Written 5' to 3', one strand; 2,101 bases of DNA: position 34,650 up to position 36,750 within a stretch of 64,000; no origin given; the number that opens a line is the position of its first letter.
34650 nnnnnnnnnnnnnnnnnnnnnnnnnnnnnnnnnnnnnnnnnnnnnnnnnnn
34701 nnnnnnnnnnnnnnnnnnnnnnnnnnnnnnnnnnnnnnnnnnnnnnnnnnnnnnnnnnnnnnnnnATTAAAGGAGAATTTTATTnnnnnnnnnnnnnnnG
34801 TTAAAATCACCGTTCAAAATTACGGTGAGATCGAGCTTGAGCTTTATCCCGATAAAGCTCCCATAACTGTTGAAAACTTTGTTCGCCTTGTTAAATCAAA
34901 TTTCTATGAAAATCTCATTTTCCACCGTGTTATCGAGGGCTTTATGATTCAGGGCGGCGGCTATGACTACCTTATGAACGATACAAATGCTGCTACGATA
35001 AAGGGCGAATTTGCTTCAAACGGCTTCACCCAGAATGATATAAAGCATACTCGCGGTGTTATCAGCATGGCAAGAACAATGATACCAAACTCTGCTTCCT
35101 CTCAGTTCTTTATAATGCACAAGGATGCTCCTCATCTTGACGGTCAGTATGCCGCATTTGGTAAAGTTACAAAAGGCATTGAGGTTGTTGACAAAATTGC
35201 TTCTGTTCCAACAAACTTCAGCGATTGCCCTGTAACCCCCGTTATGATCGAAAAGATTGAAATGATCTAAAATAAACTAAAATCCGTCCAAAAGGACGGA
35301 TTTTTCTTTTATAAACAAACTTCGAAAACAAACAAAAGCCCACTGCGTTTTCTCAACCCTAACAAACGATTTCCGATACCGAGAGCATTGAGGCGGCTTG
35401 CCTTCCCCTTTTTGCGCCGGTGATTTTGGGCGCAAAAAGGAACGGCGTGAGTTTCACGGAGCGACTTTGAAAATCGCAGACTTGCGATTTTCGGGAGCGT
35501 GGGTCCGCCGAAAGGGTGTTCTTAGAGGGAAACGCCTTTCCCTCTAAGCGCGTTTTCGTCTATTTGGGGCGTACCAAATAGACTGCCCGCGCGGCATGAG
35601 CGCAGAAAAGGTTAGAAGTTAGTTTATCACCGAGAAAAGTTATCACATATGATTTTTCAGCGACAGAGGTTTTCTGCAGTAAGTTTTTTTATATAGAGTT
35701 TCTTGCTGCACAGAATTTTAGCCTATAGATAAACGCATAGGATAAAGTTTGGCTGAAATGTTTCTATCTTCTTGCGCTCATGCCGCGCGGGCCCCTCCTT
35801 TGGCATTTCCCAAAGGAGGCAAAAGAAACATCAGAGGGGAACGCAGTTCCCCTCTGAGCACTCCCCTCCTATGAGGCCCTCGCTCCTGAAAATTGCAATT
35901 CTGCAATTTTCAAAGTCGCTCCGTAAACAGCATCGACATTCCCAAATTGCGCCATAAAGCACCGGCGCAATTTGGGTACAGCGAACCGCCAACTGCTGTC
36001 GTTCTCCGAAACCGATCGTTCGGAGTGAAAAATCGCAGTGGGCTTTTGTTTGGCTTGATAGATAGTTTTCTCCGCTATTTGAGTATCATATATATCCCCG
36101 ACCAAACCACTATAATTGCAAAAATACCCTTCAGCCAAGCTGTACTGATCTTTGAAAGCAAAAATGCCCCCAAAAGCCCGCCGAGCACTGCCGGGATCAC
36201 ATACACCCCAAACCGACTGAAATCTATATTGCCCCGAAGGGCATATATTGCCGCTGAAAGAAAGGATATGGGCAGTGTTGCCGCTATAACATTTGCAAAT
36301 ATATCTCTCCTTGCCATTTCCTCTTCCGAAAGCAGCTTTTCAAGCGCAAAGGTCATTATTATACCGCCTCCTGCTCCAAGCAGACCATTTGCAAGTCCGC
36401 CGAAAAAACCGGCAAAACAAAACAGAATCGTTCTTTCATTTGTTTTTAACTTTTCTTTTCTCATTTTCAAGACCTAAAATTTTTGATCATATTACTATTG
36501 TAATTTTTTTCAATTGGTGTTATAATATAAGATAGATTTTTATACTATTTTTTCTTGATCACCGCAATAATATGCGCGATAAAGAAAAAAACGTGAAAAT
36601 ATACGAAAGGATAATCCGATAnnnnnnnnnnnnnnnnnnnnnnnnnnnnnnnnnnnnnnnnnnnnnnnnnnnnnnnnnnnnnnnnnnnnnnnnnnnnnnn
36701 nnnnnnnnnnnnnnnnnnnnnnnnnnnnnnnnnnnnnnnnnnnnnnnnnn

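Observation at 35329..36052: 724-bp non-coding nested palindrome with three invariant boxes and four hairpins maintained by compensatory changes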

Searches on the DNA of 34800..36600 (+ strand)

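Call 4: search_rna_families(source=window, start=34800, end=36600, threshold=evalue, max_evalue=10, show_alignments=3)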
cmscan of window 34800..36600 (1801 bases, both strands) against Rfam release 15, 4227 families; matches with E-value up to 10: 10.
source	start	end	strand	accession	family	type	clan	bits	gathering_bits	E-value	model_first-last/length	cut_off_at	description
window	35270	35375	-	RF01772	rnk_pseudo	Cis-reg; leader;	-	34.5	55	0.0013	1-108/108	no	Pseudomonas rnk leader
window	35257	35307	+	RF00512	Leu_leader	Cis-reg; leader;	-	27.6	50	0.0043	1-148/148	no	Leucine operon leader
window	35278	35315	+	RF02433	SpF36_sRNA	Gene; sRNA;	-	22.1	48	4.2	4-46/51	no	Streptococcus sRNA SpF36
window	35261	35309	+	RF01859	Phe_leader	Cis-reg; leader;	-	21.6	55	1.2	1-125/125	no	Phenylalanine leader peptide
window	35248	35303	+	RF02844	RefA9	Gene; antisense;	-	19.8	49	5.4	1-64/64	no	Enterococcus sRNA A9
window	35216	35312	+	RF01772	rnk_pseudo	Cis-reg; leader;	-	19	55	3.3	1-108/108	no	Pseudomonas rnk leader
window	35279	35305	+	RF00106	RNAI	Gene; antisense;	-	17.3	47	3.3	73-99/102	no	RNAI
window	35407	35440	+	RF03323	mir-3613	Gene; miRNA;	-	16.3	91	5.3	26-60/86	no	mir-3613 microRNA precursor family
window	36285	36357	+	RF02701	PsrR1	Gene; sRNA;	-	16.3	42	7.1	1-79/79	no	Photosynthesis regulatory RNA1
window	35253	35305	+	RF01261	snR82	Gene; snRNA; snoRNA; HACA-box;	CL00040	12.5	60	7.6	1-270/270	no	Small nucleolar RNA snR82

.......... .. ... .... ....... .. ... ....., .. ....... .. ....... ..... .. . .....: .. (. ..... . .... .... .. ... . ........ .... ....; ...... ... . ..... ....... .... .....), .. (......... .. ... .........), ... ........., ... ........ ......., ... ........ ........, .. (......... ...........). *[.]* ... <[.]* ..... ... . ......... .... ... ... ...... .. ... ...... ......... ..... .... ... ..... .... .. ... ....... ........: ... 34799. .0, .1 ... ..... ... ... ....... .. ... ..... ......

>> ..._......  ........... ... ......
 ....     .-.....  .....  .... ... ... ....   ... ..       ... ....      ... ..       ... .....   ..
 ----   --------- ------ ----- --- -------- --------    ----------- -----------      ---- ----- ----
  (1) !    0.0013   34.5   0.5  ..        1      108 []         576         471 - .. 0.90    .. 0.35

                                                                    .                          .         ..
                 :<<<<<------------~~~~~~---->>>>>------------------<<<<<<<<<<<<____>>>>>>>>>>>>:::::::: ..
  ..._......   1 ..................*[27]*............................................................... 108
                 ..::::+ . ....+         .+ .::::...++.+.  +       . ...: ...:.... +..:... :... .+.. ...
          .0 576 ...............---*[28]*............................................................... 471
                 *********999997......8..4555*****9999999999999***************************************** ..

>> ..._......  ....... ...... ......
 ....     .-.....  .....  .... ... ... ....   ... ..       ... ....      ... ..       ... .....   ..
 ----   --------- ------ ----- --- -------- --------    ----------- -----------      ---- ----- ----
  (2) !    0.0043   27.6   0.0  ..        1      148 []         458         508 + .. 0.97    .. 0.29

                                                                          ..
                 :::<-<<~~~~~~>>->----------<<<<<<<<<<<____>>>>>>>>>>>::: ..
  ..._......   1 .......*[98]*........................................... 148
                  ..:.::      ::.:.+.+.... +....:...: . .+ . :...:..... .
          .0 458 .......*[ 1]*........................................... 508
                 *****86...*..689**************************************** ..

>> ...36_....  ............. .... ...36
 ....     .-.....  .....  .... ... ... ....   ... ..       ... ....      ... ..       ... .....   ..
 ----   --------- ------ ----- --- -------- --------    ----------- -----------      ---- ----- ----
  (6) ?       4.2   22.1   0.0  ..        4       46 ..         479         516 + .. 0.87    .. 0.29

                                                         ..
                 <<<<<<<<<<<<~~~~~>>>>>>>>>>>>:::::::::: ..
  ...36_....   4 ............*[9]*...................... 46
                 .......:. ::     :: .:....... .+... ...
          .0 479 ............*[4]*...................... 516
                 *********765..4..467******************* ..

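Call 31: search_dna_similar(query=window:35300-36080:+, collection=plasmids, mode=distant, max_evalue=0.01)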
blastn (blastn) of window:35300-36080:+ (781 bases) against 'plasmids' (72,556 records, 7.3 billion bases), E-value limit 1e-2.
No match.

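Call 32: search_dna_similar(query=window:35300-36080:+, collection=phages, mode=distant, max_evalue=0.01)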
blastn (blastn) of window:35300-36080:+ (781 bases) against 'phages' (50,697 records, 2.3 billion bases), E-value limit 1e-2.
No match.

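Call 68: search_with_rna_model(model_id=R2, source=window, start=35200, end=36200, max_evalue=1, filters=off, show_alignments=3)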
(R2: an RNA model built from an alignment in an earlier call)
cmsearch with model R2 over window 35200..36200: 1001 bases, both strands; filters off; matches with E-value up to 1: 13.
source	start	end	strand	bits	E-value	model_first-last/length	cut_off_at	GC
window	35511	35607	+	52.1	1.3e-12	1-137/137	no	0.54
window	35770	35882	-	49.5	5.2e-12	1-137/137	no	0.6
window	35822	35935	+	10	0.013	1-137/137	no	0.5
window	35364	35463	+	7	0.065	1-137/137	no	0.55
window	35558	35583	-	6.7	0.076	87-112/137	no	0.46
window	35945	36017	-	5.7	0.13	1-137/137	no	0.55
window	35794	35819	+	5.6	0.14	87-112/137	no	0.54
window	35939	35976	+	5.1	0.19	84-113/137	no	0.53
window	36077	36181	-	4.8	0.22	1-137/137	no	0.41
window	35407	35440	-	4.6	0.24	87-112/137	no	0.53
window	35272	35318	-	2.3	0.84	34-83/137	no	0.28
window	35441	35555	-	2.2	0.92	1-137/137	no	0.54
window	35279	35304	+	2.1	0.97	87-112/137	no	0.38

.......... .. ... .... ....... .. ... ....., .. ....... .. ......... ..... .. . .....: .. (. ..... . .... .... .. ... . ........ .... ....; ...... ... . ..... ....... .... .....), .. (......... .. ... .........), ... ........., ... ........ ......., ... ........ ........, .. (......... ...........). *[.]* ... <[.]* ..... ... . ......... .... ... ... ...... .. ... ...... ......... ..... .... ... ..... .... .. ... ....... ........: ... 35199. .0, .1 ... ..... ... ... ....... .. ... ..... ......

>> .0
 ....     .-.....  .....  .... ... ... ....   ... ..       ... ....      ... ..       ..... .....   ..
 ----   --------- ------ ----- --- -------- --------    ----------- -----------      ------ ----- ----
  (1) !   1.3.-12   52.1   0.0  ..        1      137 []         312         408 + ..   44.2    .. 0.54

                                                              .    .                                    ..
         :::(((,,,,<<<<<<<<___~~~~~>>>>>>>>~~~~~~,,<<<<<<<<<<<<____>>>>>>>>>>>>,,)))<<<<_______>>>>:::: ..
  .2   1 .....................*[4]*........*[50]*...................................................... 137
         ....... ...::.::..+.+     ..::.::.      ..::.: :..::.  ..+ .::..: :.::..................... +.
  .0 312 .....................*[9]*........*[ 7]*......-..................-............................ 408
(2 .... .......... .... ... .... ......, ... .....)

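Call 90: search_with_rna_model(model_id=R2, sources=[L068, L069, L070, L071], max_evalue=1)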
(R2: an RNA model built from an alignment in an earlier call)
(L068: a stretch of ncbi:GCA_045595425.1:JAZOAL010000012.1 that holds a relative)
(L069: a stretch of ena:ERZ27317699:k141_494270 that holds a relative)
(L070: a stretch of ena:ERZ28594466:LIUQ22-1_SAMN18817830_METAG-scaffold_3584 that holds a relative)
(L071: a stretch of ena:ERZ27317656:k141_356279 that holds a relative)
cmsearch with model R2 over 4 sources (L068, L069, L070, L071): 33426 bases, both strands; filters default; matches with E-value up to 1: 2.
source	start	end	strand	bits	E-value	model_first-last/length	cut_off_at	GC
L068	5616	5714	+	38.1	8.9e-08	1-137/137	no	0.53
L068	5846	5945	-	33.3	1.2e-06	1-137/137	no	0.63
